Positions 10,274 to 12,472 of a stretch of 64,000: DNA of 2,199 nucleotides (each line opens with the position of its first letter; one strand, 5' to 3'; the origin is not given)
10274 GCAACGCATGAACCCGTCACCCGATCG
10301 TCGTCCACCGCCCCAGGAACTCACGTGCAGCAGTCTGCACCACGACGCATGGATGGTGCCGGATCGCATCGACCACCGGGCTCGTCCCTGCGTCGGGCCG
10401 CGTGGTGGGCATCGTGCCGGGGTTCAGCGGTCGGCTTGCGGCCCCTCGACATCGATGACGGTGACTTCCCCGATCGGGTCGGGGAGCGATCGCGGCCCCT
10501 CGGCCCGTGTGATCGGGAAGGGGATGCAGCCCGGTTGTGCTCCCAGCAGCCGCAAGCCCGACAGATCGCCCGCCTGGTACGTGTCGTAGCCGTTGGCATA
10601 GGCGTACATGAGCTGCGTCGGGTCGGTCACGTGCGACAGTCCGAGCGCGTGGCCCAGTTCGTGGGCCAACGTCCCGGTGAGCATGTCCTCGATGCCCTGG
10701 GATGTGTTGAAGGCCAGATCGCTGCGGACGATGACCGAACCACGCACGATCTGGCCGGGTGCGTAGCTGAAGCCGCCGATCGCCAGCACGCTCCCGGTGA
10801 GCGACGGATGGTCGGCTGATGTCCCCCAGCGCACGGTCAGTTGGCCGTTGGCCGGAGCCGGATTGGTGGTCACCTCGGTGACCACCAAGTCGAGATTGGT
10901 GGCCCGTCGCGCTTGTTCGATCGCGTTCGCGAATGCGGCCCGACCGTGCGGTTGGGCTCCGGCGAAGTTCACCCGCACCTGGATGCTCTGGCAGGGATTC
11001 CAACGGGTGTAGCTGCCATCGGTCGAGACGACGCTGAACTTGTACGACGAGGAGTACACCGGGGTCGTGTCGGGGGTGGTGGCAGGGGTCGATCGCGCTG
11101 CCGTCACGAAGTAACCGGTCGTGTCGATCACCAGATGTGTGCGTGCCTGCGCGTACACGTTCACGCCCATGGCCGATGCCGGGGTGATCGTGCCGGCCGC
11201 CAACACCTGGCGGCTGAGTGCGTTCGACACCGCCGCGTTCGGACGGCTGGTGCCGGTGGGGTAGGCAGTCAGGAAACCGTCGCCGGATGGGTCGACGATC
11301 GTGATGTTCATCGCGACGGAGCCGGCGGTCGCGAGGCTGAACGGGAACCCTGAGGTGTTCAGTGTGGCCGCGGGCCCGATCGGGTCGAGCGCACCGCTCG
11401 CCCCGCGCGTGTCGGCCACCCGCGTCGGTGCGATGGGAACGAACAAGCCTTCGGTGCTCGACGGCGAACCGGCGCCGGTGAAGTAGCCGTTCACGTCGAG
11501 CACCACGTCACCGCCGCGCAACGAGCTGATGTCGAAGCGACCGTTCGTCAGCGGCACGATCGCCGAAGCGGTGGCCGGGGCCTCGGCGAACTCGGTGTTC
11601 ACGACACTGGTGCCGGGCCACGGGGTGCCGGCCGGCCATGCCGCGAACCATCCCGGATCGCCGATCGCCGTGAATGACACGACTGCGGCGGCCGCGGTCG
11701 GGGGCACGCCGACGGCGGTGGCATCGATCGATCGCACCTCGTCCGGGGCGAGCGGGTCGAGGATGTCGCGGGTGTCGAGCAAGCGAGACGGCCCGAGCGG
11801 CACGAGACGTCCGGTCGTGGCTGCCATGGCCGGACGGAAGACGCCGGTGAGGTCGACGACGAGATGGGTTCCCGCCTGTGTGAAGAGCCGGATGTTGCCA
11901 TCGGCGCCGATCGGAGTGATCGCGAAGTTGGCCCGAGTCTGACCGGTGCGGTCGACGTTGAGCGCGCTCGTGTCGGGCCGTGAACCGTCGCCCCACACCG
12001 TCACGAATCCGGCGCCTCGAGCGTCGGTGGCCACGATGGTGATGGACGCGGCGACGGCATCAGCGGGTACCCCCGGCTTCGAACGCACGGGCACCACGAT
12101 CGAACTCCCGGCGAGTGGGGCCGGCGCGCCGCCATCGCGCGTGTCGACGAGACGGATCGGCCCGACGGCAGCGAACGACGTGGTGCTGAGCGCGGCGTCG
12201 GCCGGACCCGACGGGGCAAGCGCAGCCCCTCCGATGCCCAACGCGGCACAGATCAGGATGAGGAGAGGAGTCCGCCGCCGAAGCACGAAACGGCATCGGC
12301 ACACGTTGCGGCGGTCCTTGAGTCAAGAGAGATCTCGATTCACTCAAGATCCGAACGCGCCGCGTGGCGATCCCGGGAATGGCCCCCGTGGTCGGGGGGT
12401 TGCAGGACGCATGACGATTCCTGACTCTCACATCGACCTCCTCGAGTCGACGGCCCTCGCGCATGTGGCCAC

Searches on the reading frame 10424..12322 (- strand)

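Call 62: search_protein_families(library=pfam, proteins=[window:10424-12322:-], max_evalue=0.0001)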
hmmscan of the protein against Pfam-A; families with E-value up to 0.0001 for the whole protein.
window:10424-12322:- (632 aa): 1 family
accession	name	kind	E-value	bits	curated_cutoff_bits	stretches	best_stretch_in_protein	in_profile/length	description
PF00413.30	Peptidase_M10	-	5.6e-08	33.2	24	1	461-577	24-137/159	Matrixin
